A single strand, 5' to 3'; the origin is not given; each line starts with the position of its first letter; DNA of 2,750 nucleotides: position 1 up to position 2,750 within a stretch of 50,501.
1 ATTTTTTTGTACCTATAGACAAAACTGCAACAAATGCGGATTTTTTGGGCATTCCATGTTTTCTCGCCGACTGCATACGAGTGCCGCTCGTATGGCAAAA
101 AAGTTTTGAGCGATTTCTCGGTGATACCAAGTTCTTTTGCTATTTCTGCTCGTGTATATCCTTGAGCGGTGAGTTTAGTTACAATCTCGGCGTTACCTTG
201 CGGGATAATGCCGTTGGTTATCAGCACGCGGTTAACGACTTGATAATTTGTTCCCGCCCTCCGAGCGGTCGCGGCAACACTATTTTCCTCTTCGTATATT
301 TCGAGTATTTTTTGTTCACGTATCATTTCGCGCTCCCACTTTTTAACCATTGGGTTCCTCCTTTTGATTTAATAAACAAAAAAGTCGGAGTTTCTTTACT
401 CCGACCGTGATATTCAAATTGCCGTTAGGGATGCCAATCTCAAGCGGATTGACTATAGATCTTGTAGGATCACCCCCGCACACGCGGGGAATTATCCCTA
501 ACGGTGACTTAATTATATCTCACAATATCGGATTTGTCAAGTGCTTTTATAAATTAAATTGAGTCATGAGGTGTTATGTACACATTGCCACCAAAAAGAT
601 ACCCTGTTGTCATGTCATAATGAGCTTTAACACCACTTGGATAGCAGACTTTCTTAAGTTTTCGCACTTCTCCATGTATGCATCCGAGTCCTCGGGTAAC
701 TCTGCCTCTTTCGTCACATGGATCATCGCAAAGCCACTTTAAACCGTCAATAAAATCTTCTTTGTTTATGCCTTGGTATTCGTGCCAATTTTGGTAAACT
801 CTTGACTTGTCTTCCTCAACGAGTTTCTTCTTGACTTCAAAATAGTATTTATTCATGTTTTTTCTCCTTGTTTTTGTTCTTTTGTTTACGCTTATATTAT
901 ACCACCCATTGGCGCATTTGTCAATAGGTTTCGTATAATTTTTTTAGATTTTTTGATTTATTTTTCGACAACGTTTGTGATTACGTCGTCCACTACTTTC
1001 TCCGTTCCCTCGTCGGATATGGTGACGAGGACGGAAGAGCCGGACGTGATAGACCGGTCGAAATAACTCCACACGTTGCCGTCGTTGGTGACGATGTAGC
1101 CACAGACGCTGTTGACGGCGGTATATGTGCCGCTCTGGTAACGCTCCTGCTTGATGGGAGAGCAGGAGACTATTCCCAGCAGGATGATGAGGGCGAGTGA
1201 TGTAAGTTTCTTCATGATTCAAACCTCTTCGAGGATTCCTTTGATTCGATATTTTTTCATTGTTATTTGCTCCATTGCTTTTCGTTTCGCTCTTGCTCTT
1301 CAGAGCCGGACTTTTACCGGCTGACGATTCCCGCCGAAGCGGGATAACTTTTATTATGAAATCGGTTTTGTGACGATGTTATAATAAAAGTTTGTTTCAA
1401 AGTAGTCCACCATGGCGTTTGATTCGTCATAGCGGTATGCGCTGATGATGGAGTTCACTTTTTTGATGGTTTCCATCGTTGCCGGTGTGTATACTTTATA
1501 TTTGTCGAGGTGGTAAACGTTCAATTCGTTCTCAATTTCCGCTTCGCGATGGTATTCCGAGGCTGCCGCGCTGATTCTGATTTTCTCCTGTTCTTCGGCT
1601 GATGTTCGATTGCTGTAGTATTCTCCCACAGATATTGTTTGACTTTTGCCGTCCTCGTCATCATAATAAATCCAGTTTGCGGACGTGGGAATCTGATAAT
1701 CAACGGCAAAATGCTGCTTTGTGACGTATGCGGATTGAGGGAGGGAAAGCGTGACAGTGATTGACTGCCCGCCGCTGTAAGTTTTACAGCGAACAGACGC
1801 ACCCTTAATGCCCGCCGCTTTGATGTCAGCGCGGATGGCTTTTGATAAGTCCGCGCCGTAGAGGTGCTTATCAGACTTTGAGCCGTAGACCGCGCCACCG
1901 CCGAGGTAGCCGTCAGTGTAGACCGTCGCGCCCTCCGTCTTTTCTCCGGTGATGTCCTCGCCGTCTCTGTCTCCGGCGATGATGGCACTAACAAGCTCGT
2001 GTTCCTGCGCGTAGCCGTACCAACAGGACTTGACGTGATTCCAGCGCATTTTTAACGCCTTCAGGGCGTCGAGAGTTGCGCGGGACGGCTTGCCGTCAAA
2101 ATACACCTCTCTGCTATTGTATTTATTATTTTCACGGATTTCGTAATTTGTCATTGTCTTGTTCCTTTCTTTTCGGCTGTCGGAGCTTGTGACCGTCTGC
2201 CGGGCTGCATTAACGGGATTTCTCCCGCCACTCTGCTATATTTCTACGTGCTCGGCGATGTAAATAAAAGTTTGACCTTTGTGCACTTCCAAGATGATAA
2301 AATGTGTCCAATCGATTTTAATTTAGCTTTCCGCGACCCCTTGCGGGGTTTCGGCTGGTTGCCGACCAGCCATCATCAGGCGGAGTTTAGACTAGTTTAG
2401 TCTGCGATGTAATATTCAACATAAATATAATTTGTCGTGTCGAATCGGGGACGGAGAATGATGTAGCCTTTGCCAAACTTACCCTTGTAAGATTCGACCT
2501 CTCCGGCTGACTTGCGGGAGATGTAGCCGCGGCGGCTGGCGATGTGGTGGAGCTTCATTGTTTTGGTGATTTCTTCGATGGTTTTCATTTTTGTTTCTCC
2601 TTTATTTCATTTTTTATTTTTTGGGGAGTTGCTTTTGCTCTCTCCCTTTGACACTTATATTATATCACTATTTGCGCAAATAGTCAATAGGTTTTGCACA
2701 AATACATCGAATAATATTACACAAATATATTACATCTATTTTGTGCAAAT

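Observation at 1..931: acr-aca-like operon: consensus promoter, small ORF, repeat decoy, leaky terminator, double-HTH regulator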

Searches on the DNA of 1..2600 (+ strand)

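Call 7: search_rna_families(source=window, start=1, end=2600, threshold=evalue, max_evalue=10, show_alignments=6)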
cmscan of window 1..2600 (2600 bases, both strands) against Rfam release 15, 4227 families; matches with E-value up to 10: 6.
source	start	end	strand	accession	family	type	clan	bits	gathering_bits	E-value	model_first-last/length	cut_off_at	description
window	2180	2237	-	RF02684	Twister-P5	Gene; ribozyme;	CL00120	46.9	37.6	5.2e-08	1-58/58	no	Type-P5 twister ribozyme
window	1299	1349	+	RF03058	sul1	Cis-reg; riboswitch;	-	28.9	36.2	0.011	1-56/56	no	sul1 RNA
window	471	577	+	RF02991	GP20-a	Cis-reg;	-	17.5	47.2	9.8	1-97/97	no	GP20-a RNA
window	1316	1376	+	RF01516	v-snoRNA-1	Gene; snRNA; snoRNA; CD-box;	-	16.9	75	3.3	1-65/65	no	Human herpesvirus 1 small nucleolar RNA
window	1974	2018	+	RF00070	SNORD29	Gene; snRNA; snoRNA; CD-box;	CL00051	16.7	48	8.5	1-65/65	no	Small nucleolar RNA SNORD29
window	1280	1323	-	RF02003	group-II-D1D4-4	Intron;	CL00102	14.4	49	3.5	1-138/138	no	Group II catalytic intron D1-D4-4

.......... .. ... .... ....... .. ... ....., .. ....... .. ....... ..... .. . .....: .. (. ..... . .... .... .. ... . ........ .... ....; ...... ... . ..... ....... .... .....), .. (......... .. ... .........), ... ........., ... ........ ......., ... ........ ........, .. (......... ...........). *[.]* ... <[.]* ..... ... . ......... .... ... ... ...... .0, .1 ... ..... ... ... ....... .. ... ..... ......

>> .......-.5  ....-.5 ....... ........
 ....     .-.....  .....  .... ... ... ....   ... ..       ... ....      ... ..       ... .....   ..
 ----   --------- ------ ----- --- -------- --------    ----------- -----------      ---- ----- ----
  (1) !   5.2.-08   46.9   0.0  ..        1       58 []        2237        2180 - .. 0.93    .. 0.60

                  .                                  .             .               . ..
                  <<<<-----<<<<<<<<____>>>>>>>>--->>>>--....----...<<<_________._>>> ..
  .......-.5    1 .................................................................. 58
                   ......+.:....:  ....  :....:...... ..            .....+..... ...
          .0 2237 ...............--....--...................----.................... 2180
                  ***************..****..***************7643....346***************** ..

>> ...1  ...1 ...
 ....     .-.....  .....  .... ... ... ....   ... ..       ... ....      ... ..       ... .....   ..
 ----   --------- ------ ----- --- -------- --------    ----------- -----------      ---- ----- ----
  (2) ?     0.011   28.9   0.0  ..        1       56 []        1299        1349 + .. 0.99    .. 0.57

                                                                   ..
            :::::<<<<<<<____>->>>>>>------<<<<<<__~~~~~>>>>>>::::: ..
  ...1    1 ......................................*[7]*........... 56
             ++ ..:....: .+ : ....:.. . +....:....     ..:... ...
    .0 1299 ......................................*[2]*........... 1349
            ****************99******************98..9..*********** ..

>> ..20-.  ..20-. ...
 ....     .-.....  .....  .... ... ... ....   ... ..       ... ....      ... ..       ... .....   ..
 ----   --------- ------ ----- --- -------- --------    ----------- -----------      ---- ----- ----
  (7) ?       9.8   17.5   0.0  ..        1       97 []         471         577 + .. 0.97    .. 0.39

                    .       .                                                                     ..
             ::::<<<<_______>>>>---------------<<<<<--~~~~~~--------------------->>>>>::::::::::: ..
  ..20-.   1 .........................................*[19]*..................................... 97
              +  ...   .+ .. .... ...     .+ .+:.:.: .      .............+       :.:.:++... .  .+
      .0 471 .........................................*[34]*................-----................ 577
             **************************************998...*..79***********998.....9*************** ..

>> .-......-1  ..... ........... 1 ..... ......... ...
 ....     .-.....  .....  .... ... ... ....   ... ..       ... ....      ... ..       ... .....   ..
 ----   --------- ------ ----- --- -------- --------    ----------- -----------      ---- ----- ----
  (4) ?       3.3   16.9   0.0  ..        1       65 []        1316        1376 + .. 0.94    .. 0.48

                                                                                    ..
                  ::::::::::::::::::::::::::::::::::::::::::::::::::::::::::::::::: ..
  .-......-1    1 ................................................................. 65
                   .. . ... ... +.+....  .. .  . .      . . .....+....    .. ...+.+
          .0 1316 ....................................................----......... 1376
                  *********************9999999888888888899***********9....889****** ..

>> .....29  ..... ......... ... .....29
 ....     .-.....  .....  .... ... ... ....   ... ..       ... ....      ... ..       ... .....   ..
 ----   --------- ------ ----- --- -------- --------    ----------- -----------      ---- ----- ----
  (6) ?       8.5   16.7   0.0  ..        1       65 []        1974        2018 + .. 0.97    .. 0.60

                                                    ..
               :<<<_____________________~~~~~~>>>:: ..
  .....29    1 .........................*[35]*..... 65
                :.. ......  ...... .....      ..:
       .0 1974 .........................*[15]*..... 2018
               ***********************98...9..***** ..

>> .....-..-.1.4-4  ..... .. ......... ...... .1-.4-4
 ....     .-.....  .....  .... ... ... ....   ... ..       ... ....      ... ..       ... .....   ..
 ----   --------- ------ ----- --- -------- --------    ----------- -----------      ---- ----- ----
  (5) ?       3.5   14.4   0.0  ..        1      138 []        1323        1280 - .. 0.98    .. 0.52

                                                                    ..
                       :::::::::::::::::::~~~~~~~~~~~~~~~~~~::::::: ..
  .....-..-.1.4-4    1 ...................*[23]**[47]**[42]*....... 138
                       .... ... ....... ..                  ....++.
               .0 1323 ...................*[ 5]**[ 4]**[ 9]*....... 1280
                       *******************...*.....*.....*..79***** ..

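Call 22: search_dna_similar(query=window:1-2600:+, collection=phages, mode=distant)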
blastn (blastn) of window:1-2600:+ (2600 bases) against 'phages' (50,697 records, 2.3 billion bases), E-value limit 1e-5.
No match.

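Call 88: search_rna_families(source=window, start=1200, end=1370, threshold=evalue, max_evalue=1, show_alignments=2)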
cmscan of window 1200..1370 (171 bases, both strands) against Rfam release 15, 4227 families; matches with E-value up to 1: 2.
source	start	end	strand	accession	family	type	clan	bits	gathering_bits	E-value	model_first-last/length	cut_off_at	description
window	1299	1349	+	RF03058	sul1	Cis-reg; riboswitch;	-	28.9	36.2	0.00072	1-56/56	no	sul1 RNA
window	1280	1323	-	RF02003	group-II-D1D4-4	Intron;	CL00102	14.4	49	0.23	1-138/138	no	Group II catalytic intron D1-D4-4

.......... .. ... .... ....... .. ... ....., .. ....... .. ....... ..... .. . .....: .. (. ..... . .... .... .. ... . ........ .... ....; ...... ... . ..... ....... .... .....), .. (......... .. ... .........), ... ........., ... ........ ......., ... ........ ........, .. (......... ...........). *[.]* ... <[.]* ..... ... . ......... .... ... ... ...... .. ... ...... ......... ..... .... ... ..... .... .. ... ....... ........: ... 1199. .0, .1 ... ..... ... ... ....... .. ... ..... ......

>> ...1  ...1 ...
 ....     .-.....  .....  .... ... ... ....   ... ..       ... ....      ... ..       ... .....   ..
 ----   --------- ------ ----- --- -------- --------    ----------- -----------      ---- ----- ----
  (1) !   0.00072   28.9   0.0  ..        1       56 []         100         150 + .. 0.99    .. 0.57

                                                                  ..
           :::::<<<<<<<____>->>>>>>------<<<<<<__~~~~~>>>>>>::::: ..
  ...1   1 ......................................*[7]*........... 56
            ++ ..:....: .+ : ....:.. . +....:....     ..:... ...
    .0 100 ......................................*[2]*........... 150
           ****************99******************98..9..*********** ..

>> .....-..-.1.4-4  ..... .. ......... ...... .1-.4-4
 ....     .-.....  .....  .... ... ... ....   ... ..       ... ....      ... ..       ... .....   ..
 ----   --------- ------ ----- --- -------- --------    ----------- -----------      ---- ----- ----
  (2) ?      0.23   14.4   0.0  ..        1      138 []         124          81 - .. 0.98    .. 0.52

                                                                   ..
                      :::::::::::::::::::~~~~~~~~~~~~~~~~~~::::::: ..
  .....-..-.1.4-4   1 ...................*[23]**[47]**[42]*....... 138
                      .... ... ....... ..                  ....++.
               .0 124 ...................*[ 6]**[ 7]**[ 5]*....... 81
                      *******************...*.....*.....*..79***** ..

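Call 89: search_rna_families(source=window, start=360, end=560, threshold=evalue, max_evalue=10, show_alignments=3)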
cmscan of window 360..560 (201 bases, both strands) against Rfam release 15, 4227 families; matches with E-value up to 10: 4.
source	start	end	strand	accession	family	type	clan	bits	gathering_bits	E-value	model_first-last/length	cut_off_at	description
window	360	411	+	RF01820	RsaE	Gene; sRNA;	-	14.6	79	3.5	60-112/112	5'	RNA Staph. aureus E (RoxS)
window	374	527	-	RF02076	STnc100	Gene; sRNA;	-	12.9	47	0.87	1-206/206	no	Gammaproteobacterial sRNA STnc100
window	368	396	+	RF01387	isrC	Gene; sRNA;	-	12.9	39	4.8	1-123/123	no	isrC Hfq binding RNA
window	409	518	+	RF00947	mir-929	Gene; miRNA;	-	11.9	56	9.5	1-74/74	no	mir-929 microRNA precursor family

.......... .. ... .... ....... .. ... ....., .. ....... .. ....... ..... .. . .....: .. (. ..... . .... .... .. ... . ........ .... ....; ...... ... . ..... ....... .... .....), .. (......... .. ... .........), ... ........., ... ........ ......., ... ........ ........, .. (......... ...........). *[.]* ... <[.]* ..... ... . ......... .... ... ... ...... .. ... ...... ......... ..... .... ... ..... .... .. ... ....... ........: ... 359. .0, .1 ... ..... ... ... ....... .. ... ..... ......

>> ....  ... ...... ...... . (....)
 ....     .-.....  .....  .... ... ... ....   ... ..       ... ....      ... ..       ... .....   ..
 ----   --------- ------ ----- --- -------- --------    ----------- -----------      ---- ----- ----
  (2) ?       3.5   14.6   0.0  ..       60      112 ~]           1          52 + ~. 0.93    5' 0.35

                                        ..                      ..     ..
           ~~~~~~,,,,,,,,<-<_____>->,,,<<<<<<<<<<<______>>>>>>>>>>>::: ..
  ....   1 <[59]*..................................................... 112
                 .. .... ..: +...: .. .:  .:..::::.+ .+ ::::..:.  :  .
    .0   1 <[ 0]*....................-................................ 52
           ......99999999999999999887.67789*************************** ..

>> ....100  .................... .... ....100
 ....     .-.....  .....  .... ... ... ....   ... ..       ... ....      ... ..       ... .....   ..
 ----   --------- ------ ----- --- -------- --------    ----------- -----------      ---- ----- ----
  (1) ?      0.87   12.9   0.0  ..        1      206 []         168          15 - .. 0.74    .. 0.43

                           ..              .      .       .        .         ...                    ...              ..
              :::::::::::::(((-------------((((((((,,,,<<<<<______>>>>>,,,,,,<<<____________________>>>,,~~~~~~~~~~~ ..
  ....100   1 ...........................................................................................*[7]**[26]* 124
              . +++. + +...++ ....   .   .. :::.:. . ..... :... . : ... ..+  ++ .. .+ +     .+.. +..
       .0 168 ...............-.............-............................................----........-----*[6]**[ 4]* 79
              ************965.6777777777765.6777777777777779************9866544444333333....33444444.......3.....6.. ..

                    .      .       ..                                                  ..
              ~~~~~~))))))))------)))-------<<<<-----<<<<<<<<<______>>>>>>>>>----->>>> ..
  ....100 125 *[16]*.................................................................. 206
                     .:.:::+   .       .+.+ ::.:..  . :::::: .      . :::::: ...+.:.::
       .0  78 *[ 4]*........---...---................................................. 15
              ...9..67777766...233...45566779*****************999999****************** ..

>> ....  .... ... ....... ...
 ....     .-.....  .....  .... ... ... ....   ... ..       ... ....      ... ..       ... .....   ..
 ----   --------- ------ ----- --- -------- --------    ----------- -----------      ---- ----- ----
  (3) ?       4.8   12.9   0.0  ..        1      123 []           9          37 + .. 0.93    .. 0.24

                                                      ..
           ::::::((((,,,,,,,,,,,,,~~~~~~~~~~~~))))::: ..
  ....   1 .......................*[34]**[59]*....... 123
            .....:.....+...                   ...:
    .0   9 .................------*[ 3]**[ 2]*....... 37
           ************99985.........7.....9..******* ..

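Call 95: search_dna_similar(query=window:1-1000:+, collection=plasmids, mode=distant, max_rows=5)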
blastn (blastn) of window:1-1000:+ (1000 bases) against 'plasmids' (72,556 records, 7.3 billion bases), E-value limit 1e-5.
No match.

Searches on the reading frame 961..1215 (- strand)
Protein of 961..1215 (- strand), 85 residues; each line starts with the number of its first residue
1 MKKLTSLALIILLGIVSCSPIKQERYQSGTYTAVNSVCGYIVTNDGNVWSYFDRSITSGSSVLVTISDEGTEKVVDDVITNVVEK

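Call 12: search_protein_families(library=pfam, proteins=[window:961-1215:-], max_evalue=1)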
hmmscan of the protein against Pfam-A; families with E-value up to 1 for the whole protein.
seq(85 aa): 1 family
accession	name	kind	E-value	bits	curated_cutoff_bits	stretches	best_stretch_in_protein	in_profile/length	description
PF03032.20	FSAP_sig_propep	-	0.091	13.2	27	1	2-25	4-25/46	Frog skin active peptide family signal and propeptide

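Call 13: search_protein_families(library=phrogs, proteins=[window:961-1215:-], max_evalue=1)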
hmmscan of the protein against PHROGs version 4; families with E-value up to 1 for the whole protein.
seq(85 aa): 3 families
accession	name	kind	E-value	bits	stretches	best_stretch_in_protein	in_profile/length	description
phrog_2684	-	unknown function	0.11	13.9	1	23-52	78-107/127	-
phrog_5402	-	head and packaging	0.14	13.5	1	2-44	7-49/92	virion structural protein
phrog_22401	-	unknown function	0.3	11.8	1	30-66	24-61/168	-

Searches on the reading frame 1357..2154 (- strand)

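Call 12: search_protein_families(library=pfam, proteins=[window:1357-2154:-], max_evalue=1)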
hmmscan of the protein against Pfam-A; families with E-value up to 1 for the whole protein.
window:1357-2154:- (266 aa): 0 families

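Call 13: search_protein_families(library=phrogs, proteins=[window:1357-2154:-], max_evalue=1)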
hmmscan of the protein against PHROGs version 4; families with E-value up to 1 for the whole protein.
window:1357-2154:- (266 aa): 4 families
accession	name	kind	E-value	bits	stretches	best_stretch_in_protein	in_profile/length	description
phrog_10415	-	unknown function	1.6e-08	36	1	191-260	44-115/129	-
phrog_6744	-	unknown function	0.013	15.6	1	4-54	292-342/355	-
phrog_15720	-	unknown function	0.024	15.8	1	165-260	9-102/127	-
phrog_19458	-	DNA, RNA and nucleotide metabolism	0.062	13.8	1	4-46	240-282/306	primase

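Call 35: search_protein_families(library=padloc, proteins=[window:1357-2154:-], max_evalue=1)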
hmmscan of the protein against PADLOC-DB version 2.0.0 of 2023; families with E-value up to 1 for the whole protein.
window:1357-2154:- (266 aa): 0 families

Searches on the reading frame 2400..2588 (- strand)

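Call 12: search_protein_families(library=pfam, proteins=[window:2400-2588:-], max_evalue=1)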
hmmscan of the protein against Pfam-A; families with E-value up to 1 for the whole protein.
window:2400-2588:- (63 aa): 0 families

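Call 13: search_protein_families(library=phrogs, proteins=[window:2400-2588:-], max_evalue=1)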
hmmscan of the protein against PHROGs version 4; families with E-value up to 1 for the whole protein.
window:2400-2588:- (63 aa): 2 families
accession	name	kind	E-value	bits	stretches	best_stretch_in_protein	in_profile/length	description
phrog_18582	-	tail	0.12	13.1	1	2-31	24-53/130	tail assembly chaperone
phrog_24509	-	unknown function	0.69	11.1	0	37-61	13-32/66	-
